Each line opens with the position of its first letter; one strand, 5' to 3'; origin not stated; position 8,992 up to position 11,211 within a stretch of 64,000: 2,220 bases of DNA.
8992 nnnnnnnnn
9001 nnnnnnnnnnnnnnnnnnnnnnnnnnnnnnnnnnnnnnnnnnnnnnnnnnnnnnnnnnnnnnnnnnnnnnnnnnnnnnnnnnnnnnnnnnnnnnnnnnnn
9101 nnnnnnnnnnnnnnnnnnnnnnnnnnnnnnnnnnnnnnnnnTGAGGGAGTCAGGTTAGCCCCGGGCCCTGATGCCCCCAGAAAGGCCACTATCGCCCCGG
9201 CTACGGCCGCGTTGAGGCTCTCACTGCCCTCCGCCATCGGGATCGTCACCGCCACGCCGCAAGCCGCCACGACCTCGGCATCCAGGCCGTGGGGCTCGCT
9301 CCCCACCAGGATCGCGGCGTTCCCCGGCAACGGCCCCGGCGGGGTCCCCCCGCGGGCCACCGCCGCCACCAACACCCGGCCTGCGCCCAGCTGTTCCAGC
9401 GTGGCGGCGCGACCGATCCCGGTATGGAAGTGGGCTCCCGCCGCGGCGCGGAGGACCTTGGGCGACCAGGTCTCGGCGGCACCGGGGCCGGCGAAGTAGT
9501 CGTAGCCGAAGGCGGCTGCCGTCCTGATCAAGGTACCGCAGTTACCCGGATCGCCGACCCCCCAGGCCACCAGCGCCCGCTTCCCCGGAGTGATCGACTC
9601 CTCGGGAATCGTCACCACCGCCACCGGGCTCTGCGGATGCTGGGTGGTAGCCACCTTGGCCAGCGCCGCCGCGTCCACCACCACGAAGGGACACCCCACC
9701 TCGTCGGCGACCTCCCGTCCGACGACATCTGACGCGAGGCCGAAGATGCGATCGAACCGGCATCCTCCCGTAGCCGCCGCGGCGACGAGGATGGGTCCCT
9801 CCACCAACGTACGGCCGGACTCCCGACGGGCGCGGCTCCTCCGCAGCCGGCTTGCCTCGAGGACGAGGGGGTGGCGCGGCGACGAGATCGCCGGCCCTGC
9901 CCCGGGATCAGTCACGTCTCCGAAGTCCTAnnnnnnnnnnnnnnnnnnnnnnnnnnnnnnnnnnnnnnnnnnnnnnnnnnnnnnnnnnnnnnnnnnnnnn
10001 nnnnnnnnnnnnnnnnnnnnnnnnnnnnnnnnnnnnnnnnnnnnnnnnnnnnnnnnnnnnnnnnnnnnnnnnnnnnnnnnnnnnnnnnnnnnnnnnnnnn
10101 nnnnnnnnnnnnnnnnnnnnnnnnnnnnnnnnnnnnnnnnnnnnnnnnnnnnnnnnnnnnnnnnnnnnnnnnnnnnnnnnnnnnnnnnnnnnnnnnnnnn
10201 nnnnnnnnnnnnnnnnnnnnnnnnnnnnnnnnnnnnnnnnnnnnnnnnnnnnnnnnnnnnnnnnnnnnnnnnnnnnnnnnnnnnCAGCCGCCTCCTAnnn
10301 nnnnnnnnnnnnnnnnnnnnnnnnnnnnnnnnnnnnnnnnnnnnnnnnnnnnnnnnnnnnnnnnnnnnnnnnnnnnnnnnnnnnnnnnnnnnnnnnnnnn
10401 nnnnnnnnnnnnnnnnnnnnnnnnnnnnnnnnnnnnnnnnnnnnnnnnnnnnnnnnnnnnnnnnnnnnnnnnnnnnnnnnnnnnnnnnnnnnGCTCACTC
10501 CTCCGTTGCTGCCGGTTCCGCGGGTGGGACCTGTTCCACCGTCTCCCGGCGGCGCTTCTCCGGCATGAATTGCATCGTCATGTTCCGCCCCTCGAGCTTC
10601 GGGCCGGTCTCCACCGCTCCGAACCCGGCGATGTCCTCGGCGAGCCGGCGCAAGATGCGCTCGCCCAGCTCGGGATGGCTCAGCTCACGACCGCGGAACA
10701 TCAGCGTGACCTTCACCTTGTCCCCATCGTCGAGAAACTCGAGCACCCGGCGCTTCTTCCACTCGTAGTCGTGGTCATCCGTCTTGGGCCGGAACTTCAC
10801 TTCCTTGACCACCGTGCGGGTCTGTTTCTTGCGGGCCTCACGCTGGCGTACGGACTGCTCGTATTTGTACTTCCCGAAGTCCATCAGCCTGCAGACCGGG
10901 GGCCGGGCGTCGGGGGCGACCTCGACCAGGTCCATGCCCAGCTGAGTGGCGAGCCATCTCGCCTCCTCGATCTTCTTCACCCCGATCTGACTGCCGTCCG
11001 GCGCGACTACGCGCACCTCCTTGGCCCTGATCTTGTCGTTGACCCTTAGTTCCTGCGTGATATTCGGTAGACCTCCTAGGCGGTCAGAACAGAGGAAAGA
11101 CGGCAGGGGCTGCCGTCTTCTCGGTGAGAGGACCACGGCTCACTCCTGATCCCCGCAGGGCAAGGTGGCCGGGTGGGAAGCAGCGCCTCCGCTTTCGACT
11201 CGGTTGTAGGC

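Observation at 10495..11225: infC starts at ATC and has a terminator-type leader hairpin plus a TATACT -10: candidate L20-mediated attenuator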

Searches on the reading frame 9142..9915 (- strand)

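Call 49: search_protein_families(library=pfam, proteins=[window:9142-9915:-])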
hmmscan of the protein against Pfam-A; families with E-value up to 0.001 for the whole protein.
window:9142-9915:- (258 aa): 2 families
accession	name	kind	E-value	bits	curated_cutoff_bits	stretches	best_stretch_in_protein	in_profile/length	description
PF00588.24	SpoU_methylase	-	2.8e-24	86.3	29.7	1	114-244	3-141/142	SpoU rRNA Methylase family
PF22435.1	MRM3-like_sub_bind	-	1.6e-07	32.1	27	1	20-99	6-84/84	MRM3-like substrate binding domain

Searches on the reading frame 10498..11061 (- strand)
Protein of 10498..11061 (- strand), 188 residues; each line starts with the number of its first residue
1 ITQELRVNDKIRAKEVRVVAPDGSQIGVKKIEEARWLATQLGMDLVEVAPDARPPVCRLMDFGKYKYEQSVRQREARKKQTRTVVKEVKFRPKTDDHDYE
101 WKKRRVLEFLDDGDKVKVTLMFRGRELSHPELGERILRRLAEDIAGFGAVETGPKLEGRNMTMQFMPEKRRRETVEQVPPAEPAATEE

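Call 9: find_related_loci(query=window:10498-11061:-, collection=genome_contigs, flank=3000)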
Query window:10498-11061:- (188 aa) in genome_contigs; peptide patterns used: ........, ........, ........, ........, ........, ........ (x = any residue, [..] = any of these).
599 stretches matched a pattern (row limit reached: there are more); 499 encode a relative of the query (tblastn E <= 1e-3); the best 80 are kept; 80 distinct loci.
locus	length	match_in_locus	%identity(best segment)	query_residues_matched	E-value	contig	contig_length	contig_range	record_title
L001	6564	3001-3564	89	1-188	4e-112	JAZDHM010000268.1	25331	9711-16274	MAG: Actinomycetota bacterium isolate MEGAHIT-group-0.332 k141_15498103, whole genome shotgun sequence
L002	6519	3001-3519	88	1-173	3e-102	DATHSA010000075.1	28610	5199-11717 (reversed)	MAG TPA_asm: Acidimicrobiia bacterium isolate SMAG_U16039 k141_165854, whole genome shotgun sequence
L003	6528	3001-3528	77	1-176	7e-93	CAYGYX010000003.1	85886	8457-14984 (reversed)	MAG TPA_asm: uncultured Acidimicrobiia bacterium isolate ERP119294_co1_434 genome assembly, contig: NODE_259_length_8588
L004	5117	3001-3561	75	1-187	4e-91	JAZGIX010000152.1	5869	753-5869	MAG: Acidimicrobiia bacterium isolate SCS8bin.7 SCS8bin.7_152, whole genome shotgun sequence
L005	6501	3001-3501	79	1-167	1e-90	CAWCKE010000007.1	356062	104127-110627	MAG: uncultured Acidimicrobiia bacterium isolate MFD00709.bin.2.137 genome assembly, contig: contig_6532, whole genome s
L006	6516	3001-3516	77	1-172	1e-88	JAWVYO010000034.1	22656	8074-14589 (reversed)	MAG: Acidimicrobiia bacterium isolate HN14.bin.5 k141_1806093_length_22656_cov_11.2417, whole genome shotgun sequence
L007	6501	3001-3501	77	1-167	5e-88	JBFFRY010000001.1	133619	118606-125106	MAG: Acidimicrobiia bacterium isolate Mix_mud21.2022.07.23 k141_924037_length_133619_cov_15.2630, whole genome shotgun s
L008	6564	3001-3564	71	1-188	2e-87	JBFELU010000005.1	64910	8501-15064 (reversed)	MAG: Acidimicrobiia bacterium isolate Mix_mud02.2020.12.59 k141_397791_length_64910_cov_14.7731, whole genome shotgun se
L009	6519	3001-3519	75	4-176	7e-87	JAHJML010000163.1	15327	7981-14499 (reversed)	MAG: Actinomycetota bacterium isolate Old_saline.mb.35 Old_saline.mb.35_k141_873570, whole genome shotgun sequence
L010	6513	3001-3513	76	1-171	2e-86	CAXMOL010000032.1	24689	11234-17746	MAG: uncultured Kiloniellaceae bacterium isolate 07C-BC-St04_bin.20.orig genome assembly, contig: k141_4142, whole genom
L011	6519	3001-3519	73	1-173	1e-85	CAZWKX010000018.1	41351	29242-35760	MAG TPA_asm: uncultured Acidimicrobiia bacterium isolate SRP214966_co4_433 genome assembly, contig: NODE_575_length_4135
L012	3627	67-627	68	1-187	2e-85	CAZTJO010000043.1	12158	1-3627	MAG TPA_asm: uncultured Acidimicrobiia bacterium isolate binchicken_co116_346 genome assembly, contig: NODE_5688_length_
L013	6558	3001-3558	66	1-186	4e-80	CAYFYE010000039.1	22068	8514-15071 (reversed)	MAG TPA_asm: uncultured Acidimicrobiia bacterium isolate ERP108616_co2_12 genome assembly, contig: NODE_3375_length_2206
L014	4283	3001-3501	71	1-167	1e-78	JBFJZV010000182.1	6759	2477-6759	MAG: Acidimicrobiia bacterium isolate Mix_sand19.2022.05.Z.42 k141_3268243_length_6759_cov_22.8782, whole genome shotgun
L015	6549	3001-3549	64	2-184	3e-75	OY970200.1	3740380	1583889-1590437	MAG: uncultured Acidimicrobiia bacterium isolate MFD03066.bin.1.45 genome assembly, chromosome: 1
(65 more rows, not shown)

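Call 49: search_protein_families(library=pfam, proteins=[window:10498-11061:-])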
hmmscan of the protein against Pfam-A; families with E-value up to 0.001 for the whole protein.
window:10498-11061:- (188 aa): 2 families
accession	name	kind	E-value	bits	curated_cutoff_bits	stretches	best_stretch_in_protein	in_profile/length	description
PF00707.27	IF3_C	-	1.1e-33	115.5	34.8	1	84-167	2-85/86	Translation initiation factor IF-3, C-terminal domain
PF05198.21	IF3_N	-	6e-29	100.5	26.9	1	7-76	1-70/70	Translation initiation factor IF-3, N-terminal domain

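Call 56: find_homologous_proteins(query=window:10498-11061:-, max_evalue=1e-20)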
Query window:10498-11061:- (188 aa): 8000 proteins with E <= 1e-20 among 8000 candidates; the best 120 are listed.
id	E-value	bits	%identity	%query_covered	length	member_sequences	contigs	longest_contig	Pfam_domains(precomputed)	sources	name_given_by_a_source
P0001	1.6e-117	408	100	100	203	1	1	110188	PF00707.28,PF05198.22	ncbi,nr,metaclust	ncbi:MAG: translation initiation factor IF-3 [Actinobacteria bacterium RBG_16_68_21]|nr:MAG: transla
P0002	1.8e-117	407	100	100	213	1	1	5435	PF00707.28,PF05198.22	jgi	-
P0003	1.8e-117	407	100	100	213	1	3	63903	PF00707.28,PF05198.22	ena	-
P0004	2.7e-108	378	91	100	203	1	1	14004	PF00707.28,PF05198.22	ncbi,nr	ncbi:MAG TPA: translation initiation factor IF-3 [Acidimicrobiia bacterium]|nr:translation initiatio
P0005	3.1e-106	371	99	91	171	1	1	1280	PF00707.28,PF05198.22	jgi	-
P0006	1.1e-99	349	91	95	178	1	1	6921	PF00707.28,PF05198.22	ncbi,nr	ncbi:MAG: translation initiation factor IF-3 [Actinobacteria bacterium RBG_16_67_10]|nr:MAG: transla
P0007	2.6e-99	348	91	91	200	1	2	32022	PF00707.28,PF05198.22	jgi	jgi:translation initiation factor IF-3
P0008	1.8e-97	342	91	92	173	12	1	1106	PF00707.28,PF05198.22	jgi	jgi:translation initiation factor IF-3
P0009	3.3e-97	341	91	92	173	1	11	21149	PF00707.28,PF05198.22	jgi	jgi:translation initiation factor IF-3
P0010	6.0e-97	341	91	92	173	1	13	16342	PF00707.28,PF05198.22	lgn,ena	-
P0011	2.6e-95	335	88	91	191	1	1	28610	PF00707.28,PF05198.22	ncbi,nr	ncbi:MAG TPA: translation initiation factor IF-3 [Acidimicrobiia bacterium]|nr:translation initiatio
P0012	6.0e-95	334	86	94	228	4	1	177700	PF00707.28,PF05198.22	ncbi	ncbi:MAG: translation initiation factor IF-3 [Acidimicrobiia bacterium]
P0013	8.1e-95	334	86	94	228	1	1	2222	PF00707.28,PF05198.22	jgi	jgi:translation initiation factor IF-3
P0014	8.2e-95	334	86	94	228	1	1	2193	PF00707.28,PF05198.22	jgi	jgi:translation initiation factor IF-3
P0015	1.0e-94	333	86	92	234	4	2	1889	PF00707.28,PF05198.22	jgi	jgi:translation initiation factor IF-3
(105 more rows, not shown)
